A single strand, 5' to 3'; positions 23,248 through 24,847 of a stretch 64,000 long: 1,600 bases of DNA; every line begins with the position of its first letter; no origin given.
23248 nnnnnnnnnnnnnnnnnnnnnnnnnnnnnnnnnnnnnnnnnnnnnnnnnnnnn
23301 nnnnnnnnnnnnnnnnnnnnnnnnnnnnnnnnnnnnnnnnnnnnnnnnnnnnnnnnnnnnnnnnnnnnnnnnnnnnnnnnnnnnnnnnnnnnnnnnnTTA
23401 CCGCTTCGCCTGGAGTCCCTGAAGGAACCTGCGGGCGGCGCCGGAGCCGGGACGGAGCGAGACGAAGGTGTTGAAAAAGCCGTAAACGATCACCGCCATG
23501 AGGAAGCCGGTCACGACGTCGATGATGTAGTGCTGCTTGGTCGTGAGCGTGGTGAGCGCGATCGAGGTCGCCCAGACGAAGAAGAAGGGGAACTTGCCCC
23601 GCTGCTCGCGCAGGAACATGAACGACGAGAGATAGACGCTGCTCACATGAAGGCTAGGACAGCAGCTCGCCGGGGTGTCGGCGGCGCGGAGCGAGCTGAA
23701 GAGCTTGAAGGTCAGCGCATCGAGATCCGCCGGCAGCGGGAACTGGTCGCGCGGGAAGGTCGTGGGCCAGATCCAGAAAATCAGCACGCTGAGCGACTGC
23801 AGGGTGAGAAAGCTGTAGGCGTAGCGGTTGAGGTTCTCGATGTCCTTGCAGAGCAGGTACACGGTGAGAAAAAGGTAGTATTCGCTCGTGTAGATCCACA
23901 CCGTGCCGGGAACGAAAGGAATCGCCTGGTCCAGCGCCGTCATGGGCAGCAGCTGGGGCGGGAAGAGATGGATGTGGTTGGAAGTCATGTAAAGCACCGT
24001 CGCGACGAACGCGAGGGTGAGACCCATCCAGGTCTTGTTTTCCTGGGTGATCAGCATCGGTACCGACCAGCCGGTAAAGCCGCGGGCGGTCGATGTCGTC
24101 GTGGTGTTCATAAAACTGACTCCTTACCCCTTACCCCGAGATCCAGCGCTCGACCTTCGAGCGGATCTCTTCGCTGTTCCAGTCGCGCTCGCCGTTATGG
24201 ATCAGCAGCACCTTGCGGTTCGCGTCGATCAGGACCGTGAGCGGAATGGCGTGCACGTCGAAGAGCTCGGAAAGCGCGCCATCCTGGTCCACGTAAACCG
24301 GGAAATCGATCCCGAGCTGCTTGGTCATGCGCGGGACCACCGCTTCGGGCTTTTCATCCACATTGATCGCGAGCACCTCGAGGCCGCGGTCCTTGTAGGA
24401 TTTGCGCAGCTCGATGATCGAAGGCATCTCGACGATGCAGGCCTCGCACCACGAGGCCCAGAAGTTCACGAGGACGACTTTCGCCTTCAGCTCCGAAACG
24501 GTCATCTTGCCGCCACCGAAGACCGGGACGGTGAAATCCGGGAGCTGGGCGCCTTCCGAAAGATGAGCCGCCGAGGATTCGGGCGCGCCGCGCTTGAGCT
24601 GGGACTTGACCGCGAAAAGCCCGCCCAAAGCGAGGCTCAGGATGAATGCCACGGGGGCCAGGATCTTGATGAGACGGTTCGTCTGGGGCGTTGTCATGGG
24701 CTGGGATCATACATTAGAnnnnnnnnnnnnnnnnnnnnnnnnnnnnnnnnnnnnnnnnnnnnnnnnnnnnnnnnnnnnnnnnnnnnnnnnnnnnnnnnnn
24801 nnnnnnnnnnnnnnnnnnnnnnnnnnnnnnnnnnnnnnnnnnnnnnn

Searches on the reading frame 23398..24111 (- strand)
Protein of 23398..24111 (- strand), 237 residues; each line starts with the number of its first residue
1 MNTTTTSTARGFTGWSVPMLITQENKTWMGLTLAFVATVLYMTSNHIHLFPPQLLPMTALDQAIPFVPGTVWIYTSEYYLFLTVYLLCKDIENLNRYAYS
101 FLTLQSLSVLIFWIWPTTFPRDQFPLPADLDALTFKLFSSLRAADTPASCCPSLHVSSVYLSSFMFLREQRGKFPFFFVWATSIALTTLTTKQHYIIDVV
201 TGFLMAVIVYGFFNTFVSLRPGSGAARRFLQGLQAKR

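Call 3: search_protein_families(library=pfam, proteins=[window:23398-24111:-], max_evalue=1)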
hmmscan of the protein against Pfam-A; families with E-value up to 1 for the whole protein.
window:23398-24111:- (237 aa): 5 families
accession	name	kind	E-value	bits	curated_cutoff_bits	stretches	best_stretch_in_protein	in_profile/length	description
PF14378.12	PAP2_3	-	1.1e-11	45.3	27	1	72-210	34-188/190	PAP2 superfamily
PF01569.27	PAP2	-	4.7e-06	26.8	27.2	1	148-217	48-125/130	PAP2 superfamily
PF14360.12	PAP2_C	-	0.028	15.4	27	1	176-213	35-71/74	PAP2 superfamily C-terminal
PF01899.21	MNHE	-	0.043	14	27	0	55-88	90-124/145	Na+/H+ ion antiporter subunit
PF11626.13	Rap1_C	-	0.31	11.6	24.2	1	29-73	5-49/84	TRF2-interacting telomeric protein/Rap1 - C terminal domain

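Call 4: search_protein_families(library=ncbifam, proteins=[window:23398-24111:-], max_evalue=1)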
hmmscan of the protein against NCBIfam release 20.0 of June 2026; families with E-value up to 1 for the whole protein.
window:23398-24111:- (237 aa): 1 family
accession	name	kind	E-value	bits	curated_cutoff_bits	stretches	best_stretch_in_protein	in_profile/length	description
NF052609.1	PhinosDhcerSyn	equivalog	0.00099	18.6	480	1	134-216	201-286/305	phosphoinositol dihydroceramide synthase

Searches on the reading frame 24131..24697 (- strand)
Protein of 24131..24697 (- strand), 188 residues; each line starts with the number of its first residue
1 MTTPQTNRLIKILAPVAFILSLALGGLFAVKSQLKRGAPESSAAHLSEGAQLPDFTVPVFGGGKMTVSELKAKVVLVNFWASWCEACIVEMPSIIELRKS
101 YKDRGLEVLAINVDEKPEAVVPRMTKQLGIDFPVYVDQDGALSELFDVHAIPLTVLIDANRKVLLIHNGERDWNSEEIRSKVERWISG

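Call 3: search_protein_families(library=pfam, proteins=[window:24131-24697:-], max_evalue=1)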
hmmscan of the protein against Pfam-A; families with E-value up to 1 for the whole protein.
window:24131-24697:- (188 aa): 9 families
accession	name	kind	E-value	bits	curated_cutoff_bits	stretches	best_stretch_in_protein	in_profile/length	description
PF08534.16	Redoxin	-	1.1e-22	80.9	26.6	1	48-174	2-139/148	Redoxin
PF00578.27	AhpC-TSA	-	1.3e-22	80.5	26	1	49-163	2-121/124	AhpC/TSA family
PF13905.12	Thioredoxin_8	-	6e-13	49.4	27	1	73-163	2-94/94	Thioredoxin-like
PF00085.26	Thioredoxin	-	6.6e-08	32.9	23.5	1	71-119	17-64/103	Thioredoxin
PF13728.12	TraF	-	0.00012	22.4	23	1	66-165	123-208/224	F plasmid transfer operon protein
PF13098.12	Thioredoxin_2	-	0.00016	22.4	27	1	71-170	4-94/104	Thioredoxin-like domain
PF00255.25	GSHPx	-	0.00098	19.1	27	1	61-111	10-59/108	Glutathione peroxidase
PF20029.6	DUF6436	-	0.17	12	27.3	1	71-162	19-86/133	Domain of unknown function (DUF6436)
PF13899.12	Thioredoxin_7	-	0.29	11.7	27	1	71-89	16-34/83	Thioredoxin-like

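Call 4: search_protein_families(library=ncbifam, proteins=[window:24131-24697:-], max_evalue=1)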
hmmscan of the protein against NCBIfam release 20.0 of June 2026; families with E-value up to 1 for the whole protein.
window:24131-24697:- (188 aa): 23 families
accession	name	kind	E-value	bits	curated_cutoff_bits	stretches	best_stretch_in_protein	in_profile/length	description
NF002854.0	PRK03147.1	subfamily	3e-31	108.6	170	1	41-171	31-160/176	thiol-disulfide oxidoreductase ResA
NF047696.1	ThlDiSintTplARhiz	equivalog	8.7e-19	68.2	230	1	48-179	73-209/219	thiol:disulfide interchange protein TlpA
NF041054.1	WAxxUGC_long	equivalog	3.4e-18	66.1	300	1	38-160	70-191/354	ResA-like WAxxUGC motif-containing protein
TIGR00385.1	dsbE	subfamily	3.2e-14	52.9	123.15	1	70-172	61-159/173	DsbE family thiol:disulfide interchange protein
NF041202.1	StoA_CxxC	exception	7.6e-14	51.9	210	1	48-163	29-144/163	endospore biogenesis thiol-disulfide oxidoreductase StoA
TIGR01068.1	thioredoxin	equivalog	4.8e-10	39.5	96.8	1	71-119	13-60/101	thioredoxin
NF010625.0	PRK14018.1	equivalog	3.3e-09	35.8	522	1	64-170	50-159/521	bifunctional peptide-methionine (S)-S-oxide reductase MsrA/peptide-methionine (R)-S-oxide reductase MsrB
NF011941.0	PRK15412.1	equivalog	1.1e-08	34.8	359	1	71-180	67-174/185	thiol:disulfide interchange protein DsbE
NF047697.1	ThioredTrxAClost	equivalog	1.5e-06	28.3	140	1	71-116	16-60/105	thioredoxin TrxA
NF006898.0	PRK09381.1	equivalog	6.3e-06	26.5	138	1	71-119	19-67/109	thioredoxin TrxA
NF006960.0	PRK09437.1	equivalog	1e-05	25.5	140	1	45-149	3-106/156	thioredoxin-dependent thiol peroxidase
NF040737.1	peroxi_PrxU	equivalog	2.6e-05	24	270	1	40-149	30-148/233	thioredoxin-dependent peroxiredoxin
TIGR01126.1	pdi_dom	equivalog_domain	4.6e-05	23.7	107.2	1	71-116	13-58/105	protein disulfide-isomerase domain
NF008229.0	PRK10996.1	equivalog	0.00087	19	125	1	72-114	52-93/141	thioredoxin TrxC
NF009668.0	PRK13189.1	equivalog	0.003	16.8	211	1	47-147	11-116/224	peroxiredoxin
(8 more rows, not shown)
